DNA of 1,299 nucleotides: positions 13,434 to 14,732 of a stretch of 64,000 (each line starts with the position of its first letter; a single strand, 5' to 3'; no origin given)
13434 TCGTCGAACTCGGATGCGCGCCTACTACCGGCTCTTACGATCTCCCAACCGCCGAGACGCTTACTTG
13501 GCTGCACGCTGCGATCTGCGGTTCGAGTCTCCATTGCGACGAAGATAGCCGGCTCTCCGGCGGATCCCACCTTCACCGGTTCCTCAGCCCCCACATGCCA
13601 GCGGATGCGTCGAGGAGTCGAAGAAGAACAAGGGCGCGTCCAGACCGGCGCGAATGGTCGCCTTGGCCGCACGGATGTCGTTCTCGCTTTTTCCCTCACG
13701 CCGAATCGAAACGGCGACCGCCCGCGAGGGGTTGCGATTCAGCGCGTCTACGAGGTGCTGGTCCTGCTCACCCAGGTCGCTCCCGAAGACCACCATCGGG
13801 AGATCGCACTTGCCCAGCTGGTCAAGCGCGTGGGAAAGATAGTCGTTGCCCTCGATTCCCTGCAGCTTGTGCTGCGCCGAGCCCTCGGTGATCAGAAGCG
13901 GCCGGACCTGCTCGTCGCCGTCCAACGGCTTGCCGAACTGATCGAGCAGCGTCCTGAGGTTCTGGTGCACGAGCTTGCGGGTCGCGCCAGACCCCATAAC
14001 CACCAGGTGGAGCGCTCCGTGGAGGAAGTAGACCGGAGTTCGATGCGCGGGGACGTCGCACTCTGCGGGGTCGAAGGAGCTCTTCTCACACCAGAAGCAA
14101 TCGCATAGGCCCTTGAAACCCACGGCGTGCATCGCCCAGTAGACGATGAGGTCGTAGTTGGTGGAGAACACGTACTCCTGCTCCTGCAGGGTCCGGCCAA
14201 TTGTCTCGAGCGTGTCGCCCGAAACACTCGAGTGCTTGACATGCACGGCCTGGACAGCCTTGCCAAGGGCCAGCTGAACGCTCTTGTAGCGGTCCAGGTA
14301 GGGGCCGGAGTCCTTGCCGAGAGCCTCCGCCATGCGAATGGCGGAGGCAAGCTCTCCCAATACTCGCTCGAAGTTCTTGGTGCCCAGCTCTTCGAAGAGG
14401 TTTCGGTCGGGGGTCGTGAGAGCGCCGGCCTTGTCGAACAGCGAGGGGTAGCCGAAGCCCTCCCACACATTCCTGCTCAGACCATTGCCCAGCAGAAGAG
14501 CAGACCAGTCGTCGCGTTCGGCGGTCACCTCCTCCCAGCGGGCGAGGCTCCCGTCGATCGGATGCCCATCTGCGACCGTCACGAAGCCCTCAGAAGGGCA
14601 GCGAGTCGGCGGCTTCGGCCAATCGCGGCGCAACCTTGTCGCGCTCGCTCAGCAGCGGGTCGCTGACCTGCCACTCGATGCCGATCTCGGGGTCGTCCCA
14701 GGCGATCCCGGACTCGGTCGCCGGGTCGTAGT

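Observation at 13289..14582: SIR2-like (DUF4917-type) gene plus a DUF2188 gene appended to the rmlDBC operon in a lower-GC islet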

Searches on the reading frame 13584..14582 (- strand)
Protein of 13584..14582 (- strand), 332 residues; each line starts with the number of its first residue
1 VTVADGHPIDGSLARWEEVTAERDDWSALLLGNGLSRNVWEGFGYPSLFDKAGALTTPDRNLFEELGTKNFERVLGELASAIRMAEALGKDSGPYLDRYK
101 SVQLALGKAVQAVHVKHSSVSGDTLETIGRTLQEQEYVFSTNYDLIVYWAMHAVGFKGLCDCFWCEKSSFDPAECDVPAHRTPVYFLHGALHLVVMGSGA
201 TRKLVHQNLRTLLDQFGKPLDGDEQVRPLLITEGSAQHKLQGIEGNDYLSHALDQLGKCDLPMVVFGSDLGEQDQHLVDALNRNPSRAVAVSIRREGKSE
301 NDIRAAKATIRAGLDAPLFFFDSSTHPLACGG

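Call 4: search_protein_families(library=pfam, proteins=[window:13584-14582:-], max_evalue=1)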
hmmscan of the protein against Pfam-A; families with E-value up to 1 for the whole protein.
window:13584-14582:- (332 aa): 1 family
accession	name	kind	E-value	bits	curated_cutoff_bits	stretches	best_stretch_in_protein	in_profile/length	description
PF16263.11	DUF4917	-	2.9e-39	135.8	28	1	29-325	1-307/311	Domain of unknown function (DUF4917)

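Call 5: search_protein_families(library=padloc, proteins=[window:13584-14582:-], max_evalue=1)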
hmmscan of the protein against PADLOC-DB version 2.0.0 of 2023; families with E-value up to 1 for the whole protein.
window:13584-14582:- (332 aa): 7 families
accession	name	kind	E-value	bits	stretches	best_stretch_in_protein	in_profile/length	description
PDLC04961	PDC-S21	-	5.1e-86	287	1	12-329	12-328/336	-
PDLC04960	PDC-S21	-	2.7e-55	186.2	1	17-327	8-332/336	-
PDLC04094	SIR2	-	0.01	13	1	70-195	80-212/399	-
PDLC02186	SIR2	-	0.011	12.9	1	134-174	162-202/412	-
PDLC04076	SIR2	-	0.014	12.6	1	133-159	161-187/406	-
PDLC02414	Aga_SIR2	-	0.035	11.4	1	125-192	108-173/313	-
PDLC00440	ThsB2|ThsB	-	0.038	12.1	1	231-269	68-106/169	TIR-like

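Call 6: search_protein_families(library=ncbifam, proteins=[window:13584-14582:-], max_evalue=1)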
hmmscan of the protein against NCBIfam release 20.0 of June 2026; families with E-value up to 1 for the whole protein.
window:13584-14582:- (332 aa): 3 families
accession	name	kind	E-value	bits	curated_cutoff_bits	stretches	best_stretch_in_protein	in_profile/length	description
NF042942.1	SIR2_antiphage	equivalog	0.015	14.4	500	1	133-173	157-197/392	SIR2 family anti-phage-associated protein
NF041573.1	rhamnosid_Stmyc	equivalog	0.2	9.4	1720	1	81-125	769-810/1028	alpha-L-rhamnosidase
NF038253.1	GBS_IgA_bnd_BAC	equivalog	0.3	8.8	1700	1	99-143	983-1026/1127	IgA Fc-binding protein BAC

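Call 7: search_solved_structures(query=window:13584-14582:-, max_evalue=10, show_alignments=2)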
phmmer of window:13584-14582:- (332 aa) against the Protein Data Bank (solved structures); distinct sequences matched with E-value up to 10: 8.
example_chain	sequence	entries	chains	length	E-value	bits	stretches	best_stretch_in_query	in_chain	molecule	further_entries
1z23_A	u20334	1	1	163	0.32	13.6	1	167-260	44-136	CRK-associated substrate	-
4oap_A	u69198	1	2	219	1.5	11.3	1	6-52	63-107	Acetyl xylan esterase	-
4oao_A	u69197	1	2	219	1.6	11.3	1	6-52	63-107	Acetyl xylan esterase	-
3w7v_A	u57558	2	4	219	1.6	11.3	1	6-52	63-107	Acetyl xylan esterase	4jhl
5bn1_A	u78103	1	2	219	1.6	11.3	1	6-52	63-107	Acetyl xylan esterase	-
4jj6_A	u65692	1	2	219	1.6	11.3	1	6-52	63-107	Acetyl xylan esterase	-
4jko_A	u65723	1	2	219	1.6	11.3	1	6-52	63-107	Acetyl xylan esterase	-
4jj4_A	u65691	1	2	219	1.6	11.3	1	6-52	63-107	Acetyl xylan esterase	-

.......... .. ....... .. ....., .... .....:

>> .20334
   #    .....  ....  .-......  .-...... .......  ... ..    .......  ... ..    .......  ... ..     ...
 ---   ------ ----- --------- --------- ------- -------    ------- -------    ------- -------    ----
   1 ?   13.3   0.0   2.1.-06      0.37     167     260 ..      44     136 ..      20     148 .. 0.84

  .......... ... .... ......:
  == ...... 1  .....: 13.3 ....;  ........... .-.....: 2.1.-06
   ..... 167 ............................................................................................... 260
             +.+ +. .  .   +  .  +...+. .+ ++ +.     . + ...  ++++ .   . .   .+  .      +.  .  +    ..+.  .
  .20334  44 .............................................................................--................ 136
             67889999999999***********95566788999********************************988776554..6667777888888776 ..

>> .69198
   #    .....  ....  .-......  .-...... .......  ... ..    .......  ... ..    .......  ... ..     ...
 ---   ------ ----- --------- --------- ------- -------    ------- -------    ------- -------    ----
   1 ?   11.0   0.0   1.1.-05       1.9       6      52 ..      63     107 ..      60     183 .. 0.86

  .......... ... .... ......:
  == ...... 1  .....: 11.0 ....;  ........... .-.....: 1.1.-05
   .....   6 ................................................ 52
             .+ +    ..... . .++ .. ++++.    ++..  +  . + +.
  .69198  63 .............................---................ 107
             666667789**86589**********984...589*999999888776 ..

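Call 11: find_homologous_proteins(query=window:13584-14582:-, max_evalue=0.001)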
Query window:13584-14582:- (332 aa): 774 proteins with E <= 0.001 among 3243 candidates; the best 120 are listed.
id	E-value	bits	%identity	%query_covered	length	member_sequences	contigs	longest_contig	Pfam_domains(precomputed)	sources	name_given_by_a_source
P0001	6.7e-225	764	100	100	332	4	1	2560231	PF16263.11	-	-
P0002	5.4e-188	642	84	98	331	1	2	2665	PF16263.11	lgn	-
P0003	6.2e-188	642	84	99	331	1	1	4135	PF16263.11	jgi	jgi:hypothetical protein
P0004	6.7e-187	639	83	99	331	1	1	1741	PF16263.11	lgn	-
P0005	5.7e-186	636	84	98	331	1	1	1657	PF16263.11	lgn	-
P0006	1.1e-184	632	83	99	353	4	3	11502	PF16263.11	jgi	-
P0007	1.4e-184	631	82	99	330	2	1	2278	PF16263.11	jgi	jgi:hypothetical protein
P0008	3.3e-184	630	83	98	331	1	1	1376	PF16263.11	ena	-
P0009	8.0e-183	625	83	98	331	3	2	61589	PF16263.11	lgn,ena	-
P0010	8.8e-183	625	84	97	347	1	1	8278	PF16263.11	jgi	jgi:hypothetical protein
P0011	1.1e-182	625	83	98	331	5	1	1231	PF16263.11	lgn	-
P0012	2.7e-181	620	82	98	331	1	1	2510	PF16263.11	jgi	jgi:uncharacterized protein DUF4917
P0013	6.9e-181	619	81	98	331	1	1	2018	PF16263.11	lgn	-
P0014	2.3e-180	617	80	98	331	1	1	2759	PF16263.11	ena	-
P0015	5.8e-180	616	82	98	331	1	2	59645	PF16263.11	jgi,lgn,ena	-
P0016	7.6e-180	616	82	98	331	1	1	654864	PF16263.11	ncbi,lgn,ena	-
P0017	2.0e-178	611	82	98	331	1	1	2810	PF16263.11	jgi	jgi:hypothetical protein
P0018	3.2e-178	610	80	99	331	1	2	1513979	PF16263.11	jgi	jgi:uncharacterized protein DUF4917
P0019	5.5e-178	609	81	98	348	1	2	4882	PF16263.11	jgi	jgi:hypothetical protein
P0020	5.7e-177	606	80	99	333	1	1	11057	PF16263.11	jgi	jgi:uncharacterized protein DUF4917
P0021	4.6e-176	603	79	98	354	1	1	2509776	PF16263.11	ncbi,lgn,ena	-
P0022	2.8e-173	594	79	98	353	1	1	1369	PF16263.11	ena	-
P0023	2.2e-172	591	79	99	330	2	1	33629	PF16263.11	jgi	jgi:Domain of unknown function (DUF4917)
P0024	9.3e-171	586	79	97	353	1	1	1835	PF16263.11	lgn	-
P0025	1.1e-170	586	77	99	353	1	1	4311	PF16263.11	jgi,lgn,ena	-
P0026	1.1e-170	585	81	98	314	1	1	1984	PF16263.11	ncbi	-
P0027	3.0e-167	574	78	98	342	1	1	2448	PF16263.11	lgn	-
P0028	2.1e-166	571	76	98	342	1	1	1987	PF16263.11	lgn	-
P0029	2.4e-162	558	76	97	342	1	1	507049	PF16263.11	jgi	jgi:hypothetical protein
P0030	3.1e-161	554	75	99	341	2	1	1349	PF16263.11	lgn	-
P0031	3.2e-159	548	74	98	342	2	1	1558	PF16263.11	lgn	-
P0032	2.0e-158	545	74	98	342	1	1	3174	PF16263.11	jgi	jgi:hypothetical protein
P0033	7.0e-158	543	73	98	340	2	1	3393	PF16263.11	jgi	jgi:hypothetical protein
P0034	4.5e-156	537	72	97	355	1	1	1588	PF16263.11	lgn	-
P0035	1.1e-155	536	73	98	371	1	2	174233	PF16263.11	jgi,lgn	jgi:hypothetical protein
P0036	1.5e-155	536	72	98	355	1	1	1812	PF16263.11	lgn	-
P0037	7.0e-154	530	71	97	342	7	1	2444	PF16263.11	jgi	jgi:hypothetical protein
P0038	1.5e-153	529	71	99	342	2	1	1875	PF16263.11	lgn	-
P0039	5.7e-152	524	71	99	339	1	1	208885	PF16263.11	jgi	jgi:hypothetical protein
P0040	4.3e-150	518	70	97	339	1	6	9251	PF16263.11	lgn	-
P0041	1.6e-147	509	70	98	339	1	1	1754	PF16263.11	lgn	-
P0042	1.9e-147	509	70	99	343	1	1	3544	PF16263.11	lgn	-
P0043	3.2e-147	508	69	99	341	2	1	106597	PF16263.11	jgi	jgi:hypothetical protein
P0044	7.3e-147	507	70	99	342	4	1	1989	PF16263.11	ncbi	-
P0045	2.9e-146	505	70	99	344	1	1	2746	PF16263.11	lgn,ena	-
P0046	3.6e-146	505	69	98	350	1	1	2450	PF16263.11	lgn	-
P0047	2.0e-145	502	70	99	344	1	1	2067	PF16263.11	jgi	jgi:hypothetical protein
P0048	5.4e-145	501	72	93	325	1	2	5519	PF16263.11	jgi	jgi:hypothetical protein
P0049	1.0e-144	500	69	97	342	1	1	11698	PF16263.11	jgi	jgi:hypothetical protein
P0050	6.1e-144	498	70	94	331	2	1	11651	PF16263.11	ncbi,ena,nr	ncbi:MAG TPA: DUF4917 family protein [Solirubrobacterales bacterium]|nr:DUF4917 family protein [Soli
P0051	9.2e-143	494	68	99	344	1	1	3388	PF16263.11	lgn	-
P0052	3.7e-142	492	68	97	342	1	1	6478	PF16263.11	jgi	jgi:Domain of unknown function (DUF4917)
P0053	2.5e-140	486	69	97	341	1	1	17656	PF16263.11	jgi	jgi:hypothetical protein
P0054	1.9e-139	483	68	97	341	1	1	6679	PF16263.11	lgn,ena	-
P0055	4.4e-138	478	67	97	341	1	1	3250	PF16263.11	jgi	jgi:hypothetical protein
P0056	1.1e-137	477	67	98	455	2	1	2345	PF16263.11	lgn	-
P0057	2.8e-137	476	67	97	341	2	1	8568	PF16263.11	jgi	jgi:hypothetical protein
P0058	5.9e-137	475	67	99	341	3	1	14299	PF16263.11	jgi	jgi:uncharacterized protein DUF4917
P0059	1.9e-136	473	68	98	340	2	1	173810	PF16263.11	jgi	jgi:hypothetical protein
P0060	6.4e-136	471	65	99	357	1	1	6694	PF16263.11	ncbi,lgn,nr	ncbi:MAG TPA: DUF4917 family protein [Solirubrobacterales bacterium]|nr:DUF4917 family protein [Soli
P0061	1.3e-135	470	75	82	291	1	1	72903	PF16263.11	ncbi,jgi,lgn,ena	-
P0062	4.7e-135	468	66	99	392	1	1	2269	PF16263.11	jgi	jgi:uncharacterized protein DUF4917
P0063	3.4e-134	466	66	97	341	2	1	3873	PF16263.11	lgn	-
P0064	4.8e-134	465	66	98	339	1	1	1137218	PF16263.11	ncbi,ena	-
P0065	4.9e-134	465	65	97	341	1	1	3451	PF16263.11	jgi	jgi:hypothetical protein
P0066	3.0e-133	462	65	98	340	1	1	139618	PF16263.11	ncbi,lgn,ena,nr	ncbi:MAG TPA: DUF4917 family protein [Solirubrobacterales bacterium]|nr:DUF4917 family protein [Soli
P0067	5.8e-130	452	76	82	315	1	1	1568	PF16263.11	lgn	-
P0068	1.1e-127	444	71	82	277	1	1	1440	PF16263.11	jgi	jgi:Domain of unknown function (DUF4917)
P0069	1.8e-126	440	63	98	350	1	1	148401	PF16263.11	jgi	jgi:hypothetical protein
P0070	8.4e-126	438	79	72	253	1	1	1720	PF16263.11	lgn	-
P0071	7.7e-125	435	63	98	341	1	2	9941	PF16263.11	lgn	-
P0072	5.3e-121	422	63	96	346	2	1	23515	PF16263.11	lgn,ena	-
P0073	5.5e-115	402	59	97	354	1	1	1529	PF16263.11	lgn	-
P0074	1.3e-114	401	60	97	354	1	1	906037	PF16263.11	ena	-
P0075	1.3e-113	398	60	96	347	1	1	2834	PF16263.11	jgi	jgi:Domain of unknown function (DUF4917)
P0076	2.1e-113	397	58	98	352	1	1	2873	PF16263.11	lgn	-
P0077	1.4e-112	394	58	98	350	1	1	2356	PF16263.11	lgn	-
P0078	1.5e-112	394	58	98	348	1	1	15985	PF16263.11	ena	-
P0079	6.3e-109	382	58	99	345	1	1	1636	PF16263.11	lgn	-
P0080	7.6e-104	366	56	98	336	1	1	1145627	PF16263.11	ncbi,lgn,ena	-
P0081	1.0e-102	362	55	98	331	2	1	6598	PF16263.11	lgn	-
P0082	3.7e-102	360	56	96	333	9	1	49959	PF16263.11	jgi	jgi:Domain of unknown function (DUF4917)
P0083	7.6e-102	359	56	98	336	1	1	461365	PF16263.11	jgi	jgi:uncharacterized protein DUF4917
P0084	1.6e-101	358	56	96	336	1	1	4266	PF16263.11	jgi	jgi:hypothetical protein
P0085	1.9e-101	358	54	98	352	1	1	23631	PF16263.11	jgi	jgi:hypothetical protein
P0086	2.3e-101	358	54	99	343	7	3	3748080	PF16263.11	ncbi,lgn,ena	-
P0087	3.2e-101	357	56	96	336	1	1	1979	PF16263.11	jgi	jgi:hypothetical protein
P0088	4.4e-101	357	55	97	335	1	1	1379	PF16263.11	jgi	jgi:hypothetical protein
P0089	4.4e-101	357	54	97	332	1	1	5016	PF16263.11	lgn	-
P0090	4.7e-101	357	56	98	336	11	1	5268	PF16263.11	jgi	jgi:hypothetical protein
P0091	6.6e-101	356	54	96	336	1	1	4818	PF16263.11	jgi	jgi:hypothetical protein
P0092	1.9e-100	355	53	97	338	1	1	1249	PF16263.11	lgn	-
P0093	2.5e-100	354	53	99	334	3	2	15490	PF16263.11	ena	-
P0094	4.6e-100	353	55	98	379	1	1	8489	PF16263.11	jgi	jgi:uncharacterized protein DUF4917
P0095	5.2e-100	353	55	96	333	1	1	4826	PF16263.11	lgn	-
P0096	5.8e-99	350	54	97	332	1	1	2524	PF16263.11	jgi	jgi:hypothetical protein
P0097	6.6e-99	350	85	54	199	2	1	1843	PF16263.11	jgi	jgi:hypothetical protein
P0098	8.6e-99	349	51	99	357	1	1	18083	PF16263.11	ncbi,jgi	jgi:hypothetical protein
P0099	1.2e-98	349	72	66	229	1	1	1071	PF16263.11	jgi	jgi:hypothetical protein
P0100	1.4e-98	349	54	97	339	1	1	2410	PF16263.11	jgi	jgi:hypothetical protein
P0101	1.4e-98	348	55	96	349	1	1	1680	PF16263.11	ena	-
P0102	1.6e-98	348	52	97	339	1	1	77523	PF16263.11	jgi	jgi:hypothetical protein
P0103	2.5e-98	348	55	96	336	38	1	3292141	PF16263.11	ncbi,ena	-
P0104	2.7e-98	348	55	96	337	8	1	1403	PF16263.11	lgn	-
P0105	3.3e-98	347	55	97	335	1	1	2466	PF16263.11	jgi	jgi:hypothetical protein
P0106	4.3e-98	347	54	97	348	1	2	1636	PF16263.11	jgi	jgi:hypothetical protein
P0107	4.9e-98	347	55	98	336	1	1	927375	PF16263.11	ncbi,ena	-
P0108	5.7e-98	346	54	98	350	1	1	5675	PF16263.11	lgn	-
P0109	8.7e-98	346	52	98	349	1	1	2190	PF16263.11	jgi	jgi:Domain of unknown function (DUF4917)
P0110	1.1e-97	346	53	98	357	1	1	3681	PF16263.11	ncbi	-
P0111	2.0e-97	345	54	98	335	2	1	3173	PF16263.11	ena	-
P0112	3.5e-97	344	53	97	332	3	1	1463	PF16263.11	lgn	-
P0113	5.8e-97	343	53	98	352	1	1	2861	PF16263.11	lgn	-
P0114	6.8e-97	343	54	96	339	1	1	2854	PF16263.11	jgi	jgi:Domain of unknown function (DUF4917)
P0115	9.1e-97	343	54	98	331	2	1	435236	PF16263.11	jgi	jgi:hypothetical protein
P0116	1.0e-96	342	51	98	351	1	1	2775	PF16263.11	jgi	jgi:hypothetical protein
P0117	1.6e-96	342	53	96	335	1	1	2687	PF16263.11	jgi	jgi:Domain of unknown function (DUF4917)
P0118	1.9e-96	341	50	99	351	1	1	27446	PF16263.11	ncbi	-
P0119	2.4e-96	341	51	97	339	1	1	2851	PF16263.11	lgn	-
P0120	9.5e-96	339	51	97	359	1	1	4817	PF16263.11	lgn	-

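Call 13: find_related_loci(query=A1, collection=genome_contigs, flank=8000)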
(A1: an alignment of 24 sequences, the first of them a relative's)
Query A1 (332 aa) in genome_contigs; peptide patterns used: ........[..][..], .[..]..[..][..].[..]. (x = any residue, [..] = any of these).
133 stretches matched a pattern; 59 encode a relative of the query (tblastn E <= 1e-3); 58 distinct loci.
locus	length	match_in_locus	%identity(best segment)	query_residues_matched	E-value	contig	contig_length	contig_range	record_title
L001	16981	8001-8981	83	5-331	0e+0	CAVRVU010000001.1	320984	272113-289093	MAG: uncultured Actinomycetes bacterium isolate MFD02159.bin.2.83 genome assembly, contig: contig_18367, whole genome sh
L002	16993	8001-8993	79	5-328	0e+0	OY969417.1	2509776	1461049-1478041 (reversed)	MAG: uncultured Actinomycetes bacterium isolate MFD02242.bin.c.2 genome assembly, chromosome: 1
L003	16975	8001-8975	82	7-331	0e+0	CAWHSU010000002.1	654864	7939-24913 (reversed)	MAG: uncultured Actinomycetes bacterium isolate MFD09212.bin.2.110 genome assembly, contig: contig_15832, whole genome s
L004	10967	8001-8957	70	17-328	1e-150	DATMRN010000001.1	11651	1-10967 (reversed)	MAG TPA_asm: Solirubrobacterales bacterium isolate SMAG_U12956 k141_1369, whole genome shotgun sequence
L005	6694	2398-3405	65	7-328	2e-143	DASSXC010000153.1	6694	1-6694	MAG TPA_asm: Solirubrobacterales bacterium isolate SMAG_U640 k141_204721, whole genome shotgun sequence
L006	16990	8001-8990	66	5-328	2e-139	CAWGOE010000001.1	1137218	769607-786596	MAG: uncultured Solirubrobacterales bacterium isolate MFD05567.bin.1.281 genome assembly, contig: contig_12739, whole ge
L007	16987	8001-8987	65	5-328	1e-138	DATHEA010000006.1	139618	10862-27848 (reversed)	MAG TPA_asm: Solirubrobacterales bacterium isolate SMAG_U12409 k141_11842, whole genome shotgun sequence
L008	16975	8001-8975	56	9-332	6e-109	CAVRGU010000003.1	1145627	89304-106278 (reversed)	MAG: uncultured Solirubrobacterales bacterium isolate MFD05512.bin.2.69 genome assembly, contig: contig_20960, whole gen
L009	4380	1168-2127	56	9-328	3e-109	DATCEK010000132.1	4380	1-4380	MAG TPA_asm: Solirubrobacteraceae bacterium isolate SMAG_U7751 k141_262883, whole genome shotgun sequence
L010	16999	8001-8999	54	4-332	5e-108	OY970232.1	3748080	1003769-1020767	MAG: uncultured Solirubrobacterales bacterium isolate MFD09286.bin.c.3 genome assembly, chromosome: 1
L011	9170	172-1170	55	1-332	6e-107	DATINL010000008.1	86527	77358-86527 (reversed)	MAG TPA_asm: Solirubrobacteraceae bacterium isolate SMAG_U15795 k141_1122635, whole genome shotgun sequence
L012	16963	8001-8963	55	9-328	4e-104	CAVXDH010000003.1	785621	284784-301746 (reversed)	MAG: uncultured Solirubrobacterales bacterium isolate MFD04434.bin.1.125 genome assembly, contig: contig_8832, whole gen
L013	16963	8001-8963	55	9-328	7e-104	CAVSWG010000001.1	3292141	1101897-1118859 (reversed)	MAG: uncultured Solirubrobacterales bacterium isolate MFD05513.bin.1.278 genome assembly, contig: contig_2058, whole gen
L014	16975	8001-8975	55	9-332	1e-103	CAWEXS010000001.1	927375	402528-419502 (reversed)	MAG: uncultured Solirubrobacterales bacterium isolate MFD05513.bin.1.6 genome assembly, contig: contig_17441, whole geno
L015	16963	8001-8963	52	6-328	1e-99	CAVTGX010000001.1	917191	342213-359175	MAG: uncultured Actinomycetes bacterium isolate MFD06085.bin.2.89 genome assembly, contig: contig_10430, whole genome sh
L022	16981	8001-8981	51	1-328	8e-97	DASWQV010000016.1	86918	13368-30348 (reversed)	MAG TPA_asm: Solirubrobacterales bacterium isolate SMAG_U3504 k141_1279840, whole genome shotgun sequence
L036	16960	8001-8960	50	10-328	2e-90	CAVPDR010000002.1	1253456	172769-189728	MAG: uncultured Solirubrobacterales bacterium isolate MFD00031.bin.1.167 genome assembly, contig: contig_2322, whole gen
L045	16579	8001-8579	68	140-332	7e-81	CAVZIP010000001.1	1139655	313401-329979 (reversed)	MAG: uncultured Solirubrobacterales bacterium isolate MFD02360.bin.2.153 genome assembly, contig: contig_5393, whole gen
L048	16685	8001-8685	87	103-331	3e-90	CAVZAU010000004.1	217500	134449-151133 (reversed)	MAG: uncultured Actinomycetes bacterium isolate MFD09212.bin.2.56 genome assembly, contig: contig_25478, whole genome sh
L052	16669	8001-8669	44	112-330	2e-46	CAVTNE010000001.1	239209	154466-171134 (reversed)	MAG: uncultured Solirubrobacterales bacterium isolate MFD02248.bin.2.123 genome assembly, contig: contig_10909, whole ge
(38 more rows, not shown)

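Call 19: find_encoding_contigs(protein=P0103, flank=10000, max_places=3)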
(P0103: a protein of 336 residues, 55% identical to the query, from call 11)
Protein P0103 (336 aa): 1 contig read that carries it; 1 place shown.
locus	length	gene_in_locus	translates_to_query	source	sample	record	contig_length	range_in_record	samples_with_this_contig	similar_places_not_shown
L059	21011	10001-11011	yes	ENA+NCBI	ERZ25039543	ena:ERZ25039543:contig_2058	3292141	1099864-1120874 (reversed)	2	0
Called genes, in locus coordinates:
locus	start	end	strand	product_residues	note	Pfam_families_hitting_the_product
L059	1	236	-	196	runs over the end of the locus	-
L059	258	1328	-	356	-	-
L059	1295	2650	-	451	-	PF01565:FAD_binding_4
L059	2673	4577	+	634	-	PF00753:Lactamase_B, PF12706:Lactamase_B_2 (weak), PF14863:Alkyl_sulf_dimr, PF14864:Alkyl_sulf_C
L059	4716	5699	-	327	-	PF08240:ADH_N, PF00107:ADH_zinc_N, PF13602:ADH_zinc_N_2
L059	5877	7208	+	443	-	-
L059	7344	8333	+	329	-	-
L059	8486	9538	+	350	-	PF12229:PG_binding_4, PF03734:YkuD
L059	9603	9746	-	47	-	-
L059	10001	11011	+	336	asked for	PF16263:DUF4917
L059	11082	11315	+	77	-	PF09954:DUF2188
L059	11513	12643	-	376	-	PF03372:Exo_endo_phos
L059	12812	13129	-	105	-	PF02452:PemK_toxin, PF01845:CcdB (weak)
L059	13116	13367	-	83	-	PF01402:RHH_1 (weak)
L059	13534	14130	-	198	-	PF02798:GST_N, PF13417:GST_N_3, PF13409:GST_N_2, PF00043:GST_C, PF14497:GST_C_3 (weak), PF13410:GST_C_2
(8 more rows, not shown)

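Call 20: find_encoding_contigs(protein=P0118, flank=10000, max_places=3)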
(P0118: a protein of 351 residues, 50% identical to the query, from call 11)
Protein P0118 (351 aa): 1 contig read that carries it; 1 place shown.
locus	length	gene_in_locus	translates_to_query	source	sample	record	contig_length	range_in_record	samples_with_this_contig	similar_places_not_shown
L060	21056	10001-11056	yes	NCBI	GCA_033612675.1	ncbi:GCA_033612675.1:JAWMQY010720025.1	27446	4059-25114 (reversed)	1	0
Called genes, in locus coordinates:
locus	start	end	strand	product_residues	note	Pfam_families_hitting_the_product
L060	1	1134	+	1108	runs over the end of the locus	-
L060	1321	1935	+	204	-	-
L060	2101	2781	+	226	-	PF26580:Mtb12_C (weak)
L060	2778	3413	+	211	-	PF13623:SurA_N_2, PF13624:SurA_N_3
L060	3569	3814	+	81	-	-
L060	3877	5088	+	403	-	PF00990:GGDEF, PF13487:HD_5, PF01966:HD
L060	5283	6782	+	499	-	PF07690:MFS_1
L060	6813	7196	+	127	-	PF00903:Glyoxalase, PF22677:Ble-like_N (weak)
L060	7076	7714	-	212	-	PF01638:HxlR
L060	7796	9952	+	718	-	PF03176:MMPL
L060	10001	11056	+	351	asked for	PF16263:DUF4917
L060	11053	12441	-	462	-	PF01565:FAD_binding_4, PF08031:BBE (faint)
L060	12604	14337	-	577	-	PF13424:TPR_12 (faint), PF13432:TPR_16 (faint), PF17874:TPR_MalT (faint), PF13384:HTH_23 (faint), PF00196:GerE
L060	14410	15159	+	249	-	PF00588:SpoU_methylase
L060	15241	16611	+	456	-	PF01565:FAD_binding_4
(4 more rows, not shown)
